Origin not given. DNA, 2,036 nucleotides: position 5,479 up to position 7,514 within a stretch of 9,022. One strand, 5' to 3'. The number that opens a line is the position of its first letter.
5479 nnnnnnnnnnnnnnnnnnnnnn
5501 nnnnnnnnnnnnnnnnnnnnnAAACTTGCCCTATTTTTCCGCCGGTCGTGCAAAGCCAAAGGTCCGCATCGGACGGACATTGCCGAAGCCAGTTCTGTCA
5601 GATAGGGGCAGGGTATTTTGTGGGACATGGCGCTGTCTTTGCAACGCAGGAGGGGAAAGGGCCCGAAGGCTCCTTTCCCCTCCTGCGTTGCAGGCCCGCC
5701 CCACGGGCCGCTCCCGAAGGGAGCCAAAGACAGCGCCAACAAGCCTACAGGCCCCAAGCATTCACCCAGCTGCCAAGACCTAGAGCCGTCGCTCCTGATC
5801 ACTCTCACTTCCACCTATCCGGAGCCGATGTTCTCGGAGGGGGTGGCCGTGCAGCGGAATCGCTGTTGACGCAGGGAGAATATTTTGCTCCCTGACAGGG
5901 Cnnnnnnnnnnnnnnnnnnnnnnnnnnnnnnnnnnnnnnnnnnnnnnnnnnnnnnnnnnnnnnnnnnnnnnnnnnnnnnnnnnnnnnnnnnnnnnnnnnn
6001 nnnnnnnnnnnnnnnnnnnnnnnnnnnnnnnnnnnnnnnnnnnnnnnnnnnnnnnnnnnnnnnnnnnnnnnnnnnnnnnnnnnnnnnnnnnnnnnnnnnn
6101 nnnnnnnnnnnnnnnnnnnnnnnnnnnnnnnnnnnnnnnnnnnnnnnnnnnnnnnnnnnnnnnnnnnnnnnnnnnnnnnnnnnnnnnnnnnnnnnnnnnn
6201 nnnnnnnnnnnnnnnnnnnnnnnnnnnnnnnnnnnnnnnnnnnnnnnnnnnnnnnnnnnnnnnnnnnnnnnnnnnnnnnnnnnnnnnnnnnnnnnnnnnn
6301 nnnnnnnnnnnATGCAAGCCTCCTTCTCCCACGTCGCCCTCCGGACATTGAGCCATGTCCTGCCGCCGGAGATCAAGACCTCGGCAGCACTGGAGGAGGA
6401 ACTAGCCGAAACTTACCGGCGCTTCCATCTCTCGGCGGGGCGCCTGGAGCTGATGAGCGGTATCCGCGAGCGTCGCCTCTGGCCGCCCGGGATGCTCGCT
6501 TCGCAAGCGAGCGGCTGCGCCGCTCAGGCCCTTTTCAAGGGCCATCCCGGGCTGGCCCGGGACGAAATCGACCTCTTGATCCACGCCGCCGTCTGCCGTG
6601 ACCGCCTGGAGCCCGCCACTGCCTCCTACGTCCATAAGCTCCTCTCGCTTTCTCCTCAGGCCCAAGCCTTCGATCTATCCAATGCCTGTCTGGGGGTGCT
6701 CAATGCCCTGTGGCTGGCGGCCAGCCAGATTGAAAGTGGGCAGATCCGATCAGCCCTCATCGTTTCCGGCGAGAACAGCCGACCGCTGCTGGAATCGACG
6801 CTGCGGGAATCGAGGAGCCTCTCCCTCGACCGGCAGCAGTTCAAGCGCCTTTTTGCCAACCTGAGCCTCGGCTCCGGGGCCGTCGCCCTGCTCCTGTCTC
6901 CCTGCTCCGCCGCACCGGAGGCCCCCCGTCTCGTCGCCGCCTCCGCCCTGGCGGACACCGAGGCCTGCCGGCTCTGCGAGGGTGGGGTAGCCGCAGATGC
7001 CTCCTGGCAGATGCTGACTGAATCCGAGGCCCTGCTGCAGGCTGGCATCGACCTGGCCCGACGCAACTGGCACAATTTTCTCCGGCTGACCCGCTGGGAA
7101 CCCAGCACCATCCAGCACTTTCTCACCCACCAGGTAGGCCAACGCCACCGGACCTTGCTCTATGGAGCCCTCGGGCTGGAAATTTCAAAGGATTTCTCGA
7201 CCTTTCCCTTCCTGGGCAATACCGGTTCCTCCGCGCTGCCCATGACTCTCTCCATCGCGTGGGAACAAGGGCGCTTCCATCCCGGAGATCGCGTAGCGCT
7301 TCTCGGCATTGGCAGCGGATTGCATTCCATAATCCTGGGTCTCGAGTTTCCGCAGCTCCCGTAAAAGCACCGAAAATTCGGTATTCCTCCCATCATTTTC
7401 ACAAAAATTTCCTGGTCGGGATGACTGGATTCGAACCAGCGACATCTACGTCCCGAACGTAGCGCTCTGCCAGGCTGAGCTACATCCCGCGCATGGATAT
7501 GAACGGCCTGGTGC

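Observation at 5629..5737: Copy 2 of the repeat: differences from copy 1 are mirrored on both arms of every stem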

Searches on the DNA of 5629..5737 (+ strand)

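Call 52: build_rna_model(alignment_id=A2, structure=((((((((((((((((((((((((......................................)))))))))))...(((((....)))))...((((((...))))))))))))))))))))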
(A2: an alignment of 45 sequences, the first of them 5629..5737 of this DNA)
Model R1 built from alignment A2 (45 sequences, 121 columns); structure: as given.
model positions 97; base pairs 35; branch points 2; effective number of sequences 1.41; information 0.59 bits per position. Calibrated on 0.2 Mb of random sequence (short: E-values are rough).
structure used (alignment columns):
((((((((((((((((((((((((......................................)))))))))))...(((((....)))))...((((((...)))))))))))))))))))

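Call 53: search_with_rna_model(model_id=R1, source=window, filters=off, max_evalue=10)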
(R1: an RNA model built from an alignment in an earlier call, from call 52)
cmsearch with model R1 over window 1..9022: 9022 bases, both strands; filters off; matches with E-value up to 10: 29.
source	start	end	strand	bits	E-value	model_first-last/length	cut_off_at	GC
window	851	951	-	89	4.3e-19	1-97/97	no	0.72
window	5629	5737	+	75.9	4.3e-16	1-97/97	no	0.7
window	851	951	+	38.7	1.4e-07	1-97/97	no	0.72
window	5629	5737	-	36.9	3.6e-07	1-97/97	no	0.7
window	6482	6556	+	22.6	0.00069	1-97/97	no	0.73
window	3205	3313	+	21.9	0.001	1-97/97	no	0.69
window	6483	6554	-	20.5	0.0021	1-97/97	no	0.72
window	3206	3312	-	15.9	0.024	1-97/97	no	0.7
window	45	103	-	11.4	0.26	1-97/97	no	0.64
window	7232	7319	-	9.8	0.58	1-97/97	no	0.65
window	2144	2258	+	8.3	1.3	1-97/97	no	0.63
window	45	103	+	7.9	1.7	1-97/97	no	0.64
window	6710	6728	+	7.6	1.9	1-97/97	no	0.79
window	3440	3458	+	7.4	2.1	1-97/97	no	0.79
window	6710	6728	-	7.3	2.2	1-97/97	no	0.79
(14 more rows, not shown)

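Call 54: search_with_rna_model(model_id=R1, sources=[window, L002, L004, L005, L006, L007, L008, L009, L010, L011, L013, L014, L015, L016, L017, L019, L020, L021, L022, L024, L025, L026, L027, L028, L031, L032, L033, L035, L036, L037, L038, L040, L042, L043, L044, L047, L048, L049, L050, L051, L053, L054, L056, L057, L058, L059, L060, L061, L003, L012, L018, L023, L029, L030, L034, L039, L041, L045, L046, L052, L055], max_evalue=0.001, make_alignment=true)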
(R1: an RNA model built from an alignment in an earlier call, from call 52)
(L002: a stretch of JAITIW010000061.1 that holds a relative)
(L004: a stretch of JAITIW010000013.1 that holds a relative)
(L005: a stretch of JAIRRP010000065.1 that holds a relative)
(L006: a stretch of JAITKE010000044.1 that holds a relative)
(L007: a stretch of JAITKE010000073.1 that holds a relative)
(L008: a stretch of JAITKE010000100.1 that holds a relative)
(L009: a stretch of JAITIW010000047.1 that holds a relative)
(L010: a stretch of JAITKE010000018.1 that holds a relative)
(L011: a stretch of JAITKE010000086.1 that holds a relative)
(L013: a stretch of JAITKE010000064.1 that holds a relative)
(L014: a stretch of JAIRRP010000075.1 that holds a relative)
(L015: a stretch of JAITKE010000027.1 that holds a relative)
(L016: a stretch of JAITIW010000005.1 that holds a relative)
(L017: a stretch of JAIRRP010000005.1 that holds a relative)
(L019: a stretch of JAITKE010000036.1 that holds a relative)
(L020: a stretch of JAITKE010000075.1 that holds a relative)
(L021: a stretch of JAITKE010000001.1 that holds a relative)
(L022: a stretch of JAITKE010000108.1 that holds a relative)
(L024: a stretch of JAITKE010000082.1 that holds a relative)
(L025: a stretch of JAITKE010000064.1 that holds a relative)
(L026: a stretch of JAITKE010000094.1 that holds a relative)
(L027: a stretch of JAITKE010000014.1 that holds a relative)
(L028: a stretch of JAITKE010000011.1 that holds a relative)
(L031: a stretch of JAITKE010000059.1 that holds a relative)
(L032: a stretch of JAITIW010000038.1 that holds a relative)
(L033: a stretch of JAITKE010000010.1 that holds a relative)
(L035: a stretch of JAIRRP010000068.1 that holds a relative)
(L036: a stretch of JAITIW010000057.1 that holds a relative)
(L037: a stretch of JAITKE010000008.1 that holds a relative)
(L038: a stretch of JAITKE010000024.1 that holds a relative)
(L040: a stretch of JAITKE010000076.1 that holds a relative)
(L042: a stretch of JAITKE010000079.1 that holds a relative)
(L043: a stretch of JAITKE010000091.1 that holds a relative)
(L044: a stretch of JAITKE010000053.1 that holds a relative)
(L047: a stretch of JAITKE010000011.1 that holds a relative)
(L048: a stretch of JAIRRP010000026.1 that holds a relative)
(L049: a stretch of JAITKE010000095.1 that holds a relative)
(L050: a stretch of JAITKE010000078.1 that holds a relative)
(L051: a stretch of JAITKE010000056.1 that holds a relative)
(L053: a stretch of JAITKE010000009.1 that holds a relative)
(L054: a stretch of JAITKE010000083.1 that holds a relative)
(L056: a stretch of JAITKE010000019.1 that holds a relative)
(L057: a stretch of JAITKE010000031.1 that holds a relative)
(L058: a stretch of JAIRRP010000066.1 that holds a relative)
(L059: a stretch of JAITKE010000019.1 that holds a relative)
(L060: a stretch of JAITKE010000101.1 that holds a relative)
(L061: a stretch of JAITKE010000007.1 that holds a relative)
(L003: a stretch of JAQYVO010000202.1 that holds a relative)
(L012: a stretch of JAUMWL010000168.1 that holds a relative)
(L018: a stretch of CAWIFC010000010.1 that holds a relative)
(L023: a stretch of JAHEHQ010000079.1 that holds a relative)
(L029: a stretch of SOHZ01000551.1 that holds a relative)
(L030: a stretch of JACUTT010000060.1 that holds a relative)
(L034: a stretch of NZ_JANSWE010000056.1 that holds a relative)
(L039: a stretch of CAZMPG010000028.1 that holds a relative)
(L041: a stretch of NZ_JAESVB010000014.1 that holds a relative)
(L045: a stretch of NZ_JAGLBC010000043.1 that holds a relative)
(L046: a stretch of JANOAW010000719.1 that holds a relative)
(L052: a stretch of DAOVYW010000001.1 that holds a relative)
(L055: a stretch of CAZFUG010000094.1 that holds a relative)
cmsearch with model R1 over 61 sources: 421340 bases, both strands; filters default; matches with E-value up to 0.001: 205.
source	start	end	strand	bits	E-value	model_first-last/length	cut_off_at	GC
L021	6677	6775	+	100.3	5.1e-20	1-97/97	no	0.69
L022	593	689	-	97.6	2.2e-19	1-97/97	no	0.55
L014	2477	2576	+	97.1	2.8e-19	1-97/97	no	0.57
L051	735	830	+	96.8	3.3e-19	1-97/97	no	0.57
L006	5804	5902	+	95.4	7e-19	1-97/97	no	0.57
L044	2935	3033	+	94.8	9.7e-19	1-97/97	no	0.67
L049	2124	2222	-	93.9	1.5e-18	1-97/97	no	0.64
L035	1494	1585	-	93.8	1.6e-18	1-97/97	no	0.52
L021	5304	5403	-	92.4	3.3e-18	1-97/97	no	0.69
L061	31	119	+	91.5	5.5e-18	1-97/97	no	0.54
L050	7020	7118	+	91.5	5.6e-18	1-97/97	no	0.57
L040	6986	7087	+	91.3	6.1e-18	1-97/97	no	0.63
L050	5455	5553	-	91.1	6.9e-18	1-97/97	no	0.64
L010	215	313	+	90.9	7.4e-18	1-97/97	no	0.69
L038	1438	1535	+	90.9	7.6e-18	1-97/97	no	0.66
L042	2904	2991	-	90.2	1.1e-17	1-97/97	no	0.57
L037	235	336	-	89.8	1.3e-17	1-97/97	no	0.6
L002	1793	1888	-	89.4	1.6e-17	1-97/97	no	0.58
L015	4983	5089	-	89.3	1.8e-17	1-97/97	no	0.71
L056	3605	3700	+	89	2e-17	1-97/97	no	0.65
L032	3719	3813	-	88.8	2.2e-17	1-97/97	no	0.44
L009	7251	7342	-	88.3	3e-17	1-97/97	no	0.54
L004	3929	4021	-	88.3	3e-17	1-97/97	no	0.54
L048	3564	3649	+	88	3.4e-17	1-97/97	no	0.57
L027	5779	5871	-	87.9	3.6e-17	1-97/97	no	0.6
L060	6447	6544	+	87.7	4.1e-17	1-97/97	no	0.67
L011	3387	3488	-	86.7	6.8e-17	1-97/97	no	0.64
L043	1244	1333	-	86.6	7e-17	1-97/97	no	0.56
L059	4978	5073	-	86.6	7.1e-17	1-97/97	no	0.68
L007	4871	4968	-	86.6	7.1e-17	1-97/97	no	0.74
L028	6577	6672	-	86.4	8.1e-17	1-97/97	no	0.61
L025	896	996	+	86.3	8.4e-17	1-97/97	no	0.72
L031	2937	3036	-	86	9.8e-17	1-97/97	no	0.74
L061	1507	1635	-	86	1e-16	1-97/97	no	0.59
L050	6520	6619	-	85.2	1.5e-16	1-97/97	no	0.7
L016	5780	5865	-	85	1.7e-16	1-97/97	no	0.45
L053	867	957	-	84.6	2e-16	1-97/97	no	0.62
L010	3354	3449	-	84.5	2.1e-16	1-97/97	no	0.66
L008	4210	4310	+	84.3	2.5e-16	1-97/97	no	0.72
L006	134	229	-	83.9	3e-16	1-97/97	no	0.62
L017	1839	1931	-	83.7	3.3e-16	1-97/97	no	0.55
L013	3162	3265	-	83.6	3.4e-16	1-97/97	no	0.72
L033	1858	1953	-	83.1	4.6e-16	1-97/97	no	0.51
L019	149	236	-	82.9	5e-16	1-97/97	no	0.57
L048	5143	5227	-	82.5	6.3e-16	1-97/97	no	0.47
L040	4615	4703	+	82.4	6.4e-16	1-97/97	no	0.61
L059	2142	2237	+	82.4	6.6e-16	1-97/97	no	0.68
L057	1887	1972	+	82.3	6.8e-16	1-97/97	no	0.59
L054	2643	2739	+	82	8e-16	1-97/97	no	0.55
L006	3664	3767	-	81.9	8.4e-16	1-97/97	no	0.62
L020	5634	5735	+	81.7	9.4e-16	1-97/97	no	0.54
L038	3527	3612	+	81.2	1.2e-15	1-97/97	no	0.65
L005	5721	5815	-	80.7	1.6e-15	1-97/97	no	0.55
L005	1669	1760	+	79.7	2.8e-15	1-97/97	no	0.49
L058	7633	7719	+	79.2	3.6e-15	1-97/97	no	0.48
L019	6928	7021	+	78.4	5.3e-15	1-97/97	no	0.57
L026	2950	3038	-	78.3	5.7e-15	1-97/97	no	0.75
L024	3561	3668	+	77.5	8.5e-15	1-97/97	no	0.75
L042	251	338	-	76.6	1.4e-14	1-97/97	no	0.59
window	5629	5737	+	76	2e-14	1-97/97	no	0.7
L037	1206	1303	+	74.2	4.9e-14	1-97/97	no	0.73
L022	2166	2260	-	74.1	5.2e-14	1-97/97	no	0.72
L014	470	562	-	74.1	5.2e-14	1-97/97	no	0.57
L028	81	181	+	74.1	5.2e-14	1-97/97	no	0.71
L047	773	871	-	73.9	6e-14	1-97/97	no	0.65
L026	1135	1223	-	73.8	6.1e-14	1-97/97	no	0.74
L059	1883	1981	+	73.6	6.7e-14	1-97/97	no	0.64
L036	4669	4756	+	73.4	7.7e-14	1-97/97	no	0.44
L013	4952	5053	-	72.6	1.2e-13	1-97/97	no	0.79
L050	7149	7243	+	72.4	1.3e-13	1-97/97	no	0.63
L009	1881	1971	-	71.4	2.2e-13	1-97/97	no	0.52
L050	2996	3096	-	71.3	2.3e-13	1-97/97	no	0.58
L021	29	129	+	71.2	2.4e-13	1-97/97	no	0.69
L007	6807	6889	+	70.8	2.9e-13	1-97/97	no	0.67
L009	425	520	-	70.3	3.8e-13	1-97/97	no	0.5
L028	6825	6919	-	70.1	4.3e-13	1-97/97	no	0.61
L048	3795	3898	-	69.7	5.3e-13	1-97/97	no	0.58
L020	6787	6883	-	69.7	5.4e-13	1-97/97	no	0.66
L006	3796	3896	+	68.4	1e-12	1-97/97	no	0.65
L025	653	749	+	68.3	1.1e-12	1-97/97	no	0.76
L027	2684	2779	-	68.3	1.1e-12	1-97/97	no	0.71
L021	3780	3872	-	67.7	1.6e-12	1-97/97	no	0.65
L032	474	573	+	67.2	1.9e-12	1-97/97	no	0.57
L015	1477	1567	-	67.1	2.1e-12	1-97/97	no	0.76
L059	6238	6328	+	67.1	2.1e-12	1-97/97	no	0.76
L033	3731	3825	-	67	2.2e-12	1-97/97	no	0.72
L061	1717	1815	-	65.9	4e-12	1-97/97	no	0.68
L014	2663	2766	-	65.2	5.7e-12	1-97/97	no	0.58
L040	4779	4880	+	64.9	6.8e-12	1-97/97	no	0.59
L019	5224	5329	-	64.8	7e-12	1-97/97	no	0.75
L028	3825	3924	+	64.2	9.6e-12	1-97/97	no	0.72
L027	793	896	+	64.1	9.9e-12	1-97/97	no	0.8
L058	3048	3152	+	63.6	1.3e-11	1-97/97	no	0.57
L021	5131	5220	+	63.4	1.5e-11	1-97/97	no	0.76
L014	311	415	+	62.2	2.8e-11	1-97/97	no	0.59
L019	3852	3942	-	62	3.1e-11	1-97/97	no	0.7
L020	2215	2306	-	61.4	4.3e-11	1-97/97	no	0.7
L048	7884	7987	-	60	9.1e-11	1-97/97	no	0.57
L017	5744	5848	+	59.9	9.4e-11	1-97/97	no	0.58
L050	6851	6971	-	59.7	1.1e-10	1-97/97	no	0.79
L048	5004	5106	+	58.5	1.9e-10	1-97/97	no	0.58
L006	7696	7797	-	58.3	2.1e-10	1-97/97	no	0.75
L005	5893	5996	+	58.3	2.2e-10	1-97/97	no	0.55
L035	5118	5203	+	57.4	3.6e-10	1-97/97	no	0.38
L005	1791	1894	+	57.3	3.7e-10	1-97/97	no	0.57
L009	4995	5100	-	56.9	4.5e-10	1-97/97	no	0.54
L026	5317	5406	-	55.8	8.3e-10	5-97/97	5'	0.66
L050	2612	2734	+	54.8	1.4e-09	1-97/97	no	0.76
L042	5676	5784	-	54.6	1.5e-09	1-97/97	no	0.75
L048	2093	2192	+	54.4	1.7e-09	1-97/97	no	0.57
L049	6016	6116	+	54.1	2e-09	1-97/97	no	0.59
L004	7788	7892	+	54.1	2e-09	1-97/97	no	0.53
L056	2410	2514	-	52.4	5e-09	1-97/97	no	0.76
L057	613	713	+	50.8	1.1e-08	1-97/97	no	0.77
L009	2042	2149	+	49.5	2.2e-08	1-97/97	no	0.56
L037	1206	1303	-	47.5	6.4e-08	1-97/97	no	0.73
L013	3162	3265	+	47.3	7.2e-08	1-97/97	no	0.72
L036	4799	4905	-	46.8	9.5e-08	1-97/97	no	0.54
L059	4978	5073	+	46.7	9.7e-08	1-97/97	no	0.68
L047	773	871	+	44.8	2.6e-07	1-97/97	no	0.65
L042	1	81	-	44.6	3e-07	1-87/97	3'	0.73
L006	7953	8000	-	44.4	3.3e-07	50-97/97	5'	0.67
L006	3664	3767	+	43.7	4.8e-07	1-97/97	no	0.62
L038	3527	3612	-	42.9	7.3e-07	1-97/97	no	0.65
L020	6787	6883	+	42.4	9.7e-07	1-97/97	no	0.66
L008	1712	1805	+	41.9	1.3e-06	1-97/97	no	0.77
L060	6447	6544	-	41.6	1.4e-06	1-97/97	no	0.67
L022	2166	2260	+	41.2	1.8e-06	1-97/97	no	0.72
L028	81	181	-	40.9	2.1e-06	1-97/97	no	0.71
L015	4983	5089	+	40.9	2.1e-06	1-97/97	no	0.71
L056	3605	3700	-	40.7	2.3e-06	1-97/97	no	0.65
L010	357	497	+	40.6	2.5e-06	1-97/97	no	0.75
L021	6677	6775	-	40.5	2.5e-06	1-97/97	no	0.69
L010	3354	3449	+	40.5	2.5e-06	1-97/97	no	0.66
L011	3387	3488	+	40.4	2.7e-06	1-97/97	no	0.64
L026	2950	3038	+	40.4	2.7e-06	1-97/97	no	0.75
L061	31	119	-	40.1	3.2e-06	1-97/97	no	0.54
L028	6577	6672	+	40.1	3.2e-06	1-97/97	no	0.61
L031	2937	3036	+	39.8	3.8e-06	1-97/97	no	0.74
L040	6986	7087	-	39.7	4e-06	1-97/97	no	0.63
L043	1244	1333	+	39.5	4.3e-06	1-97/97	no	0.56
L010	215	313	-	39.5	4.3e-06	1-97/97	no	0.69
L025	896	996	-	39.5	4.4e-06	1-97/97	no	0.72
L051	735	830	-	39.5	4.4e-06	1-97/97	no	0.57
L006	6109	6226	-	39.4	4.7e-06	1-97/97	no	0.82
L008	4210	4310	-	39.2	5.1e-06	1-97/97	no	0.72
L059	2142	2237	-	39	5.7e-06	1-97/97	no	0.68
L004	3929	4021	+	38.9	6.2e-06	1-97/97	no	0.54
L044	2935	3033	-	38.8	6.3e-06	1-97/97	no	0.67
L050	5455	5553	+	38.7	6.8e-06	1-97/97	no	0.64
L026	1135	1223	+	38.2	8.6e-06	1-97/97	no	0.74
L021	5304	5403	+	38.1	9.3e-06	1-97/97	no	0.69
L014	2477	2576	-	38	9.6e-06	1-97/97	no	0.57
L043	5637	5742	-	37.4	1.3e-05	1-97/97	no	0.69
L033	1858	1953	+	37.4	1.3e-05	1-97/97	no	0.51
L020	5634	5735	-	37.4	1.4e-05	1-97/97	no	0.54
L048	3795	3898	+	37.3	1.4e-05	1-97/97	no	0.58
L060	4252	4357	-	37.2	1.4e-05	1-97/97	no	0.8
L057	1887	1972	-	37.2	1.5e-05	1-97/97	no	0.59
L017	1839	1931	+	37.2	1.5e-05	1-97/97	no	0.55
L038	1438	1535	-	37.1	1.5e-05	1-97/97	no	0.66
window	5629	5737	-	36.9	1.7e-05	1-97/97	no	0.7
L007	4871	4968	+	36.9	1.7e-05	1-97/97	no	0.74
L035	1494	1585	+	36.6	2e-05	1-97/97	no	0.52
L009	7251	7342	+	36.6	2.1e-05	1-97/97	no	0.54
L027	5779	5871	+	36.5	2.2e-05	1-97/97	no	0.6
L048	3564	3649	-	36.4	2.2e-05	1-97/97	no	0.57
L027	2684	2779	+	36.4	2.2e-05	1-97/97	no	0.71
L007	1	99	+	36.4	2.3e-05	10-97/97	5'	0.76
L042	2904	2991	+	36.3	2.3e-05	1-97/97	no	0.57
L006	5804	5902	-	36.2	2.4e-05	1-97/97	no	0.57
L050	7149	7243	-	36.1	2.7e-05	1-97/97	no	0.63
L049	2124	2222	+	36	2.8e-05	1-97/97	no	0.64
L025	653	749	-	35.9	3e-05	1-97/97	no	0.76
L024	3561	3668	-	35.9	3e-05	1-97/97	no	0.75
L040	4615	4703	-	35.2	4.2e-05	1-97/97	no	0.61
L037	235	336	+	35.2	4.3e-05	1-97/97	no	0.6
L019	149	236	+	34.8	5.3e-05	1-97/97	no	0.57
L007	6807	6889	-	34.6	5.9e-05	1-97/97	no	0.67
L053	867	957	+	34.3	6.7e-05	1-97/97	no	0.62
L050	7020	7118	-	34.3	6.8e-05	1-97/97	no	0.57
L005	5893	5996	-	34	8.1e-05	1-97/97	no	0.55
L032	3719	3813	+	33.9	8.4e-05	1-97/97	no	0.44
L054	2643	2739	-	33.8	8.8e-05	1-97/97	no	0.55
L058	7633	7719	-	33.6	9.6e-05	1-97/97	no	0.48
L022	593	689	+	32.9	0.00014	1-97/97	no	0.55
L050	6520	6619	+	32.9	0.00015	1-97/97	no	0.7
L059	1883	1981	-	32.8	0.00015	1-97/97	no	0.64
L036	4669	4756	-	32.7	0.00016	1-97/97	no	0.44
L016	5780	5865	+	32.7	0.00016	1-97/97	no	0.45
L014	470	562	+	31.8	0.00025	1-97/97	no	0.57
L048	2093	2192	-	31.8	0.00025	1-97/97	no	0.57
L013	4952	5053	+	31.8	0.00026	1-97/97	no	0.79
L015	1477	1567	+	31.6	0.00028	1-97/97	no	0.76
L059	6238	6328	-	31.6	0.00028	1-97/97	no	0.76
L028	6825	6919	+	31.6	0.00028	1-97/97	no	0.61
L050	4710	4786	+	30.8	0.00042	1-97/97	no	0.71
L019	3852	3942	+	30.8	0.00043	1-97/97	no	0.7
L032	474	573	-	29.7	0.00077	1-97/97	no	0.57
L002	1793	1888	+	29.5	0.00085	1-97/97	no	0.58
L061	1507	1635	+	29.4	0.00088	1-97/97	no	0.59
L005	5721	5815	+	29.4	0.00089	1-97/97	no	0.55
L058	1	84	+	29.2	0.001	20-97/97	5'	0.61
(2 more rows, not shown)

Alignment A3: 150 matches aligned to the model, 238 columns, each read 5' to 3' on its own strand. Consensus structure (alignment columns), stored with it:
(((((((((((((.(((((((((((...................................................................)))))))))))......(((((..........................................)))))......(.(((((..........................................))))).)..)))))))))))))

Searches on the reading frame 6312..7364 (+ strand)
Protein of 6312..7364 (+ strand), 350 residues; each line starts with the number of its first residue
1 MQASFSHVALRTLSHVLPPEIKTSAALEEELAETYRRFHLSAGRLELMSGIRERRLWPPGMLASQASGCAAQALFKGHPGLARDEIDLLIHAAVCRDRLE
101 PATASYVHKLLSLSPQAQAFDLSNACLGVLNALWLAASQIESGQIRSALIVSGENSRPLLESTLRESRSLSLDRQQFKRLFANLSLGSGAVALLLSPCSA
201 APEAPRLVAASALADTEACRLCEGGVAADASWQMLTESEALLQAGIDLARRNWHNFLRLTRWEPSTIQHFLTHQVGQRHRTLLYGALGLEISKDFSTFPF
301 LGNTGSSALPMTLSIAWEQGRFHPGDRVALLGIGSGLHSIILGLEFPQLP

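Call 39: search_protein_families(library=pfam, proteins=[window:6312-7364:+], max_evalue=0.001)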
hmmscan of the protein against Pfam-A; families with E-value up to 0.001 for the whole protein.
window:6312-7364:+ (350 aa): 2 families
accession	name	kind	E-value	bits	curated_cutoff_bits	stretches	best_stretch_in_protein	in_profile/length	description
PF08541.16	ACP_syn_III_C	-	5.3e-15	55.8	26.6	1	260-338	4-82/90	3-Oxoacyl-[acyl-carrier-protein (ACP)] synthase III C terminal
PF08545.16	ACP_syn_III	-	8e-08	32.5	24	1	120-164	1-45/80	3-Oxoacyl-[acyl-carrier-protein (ACP)] synthase III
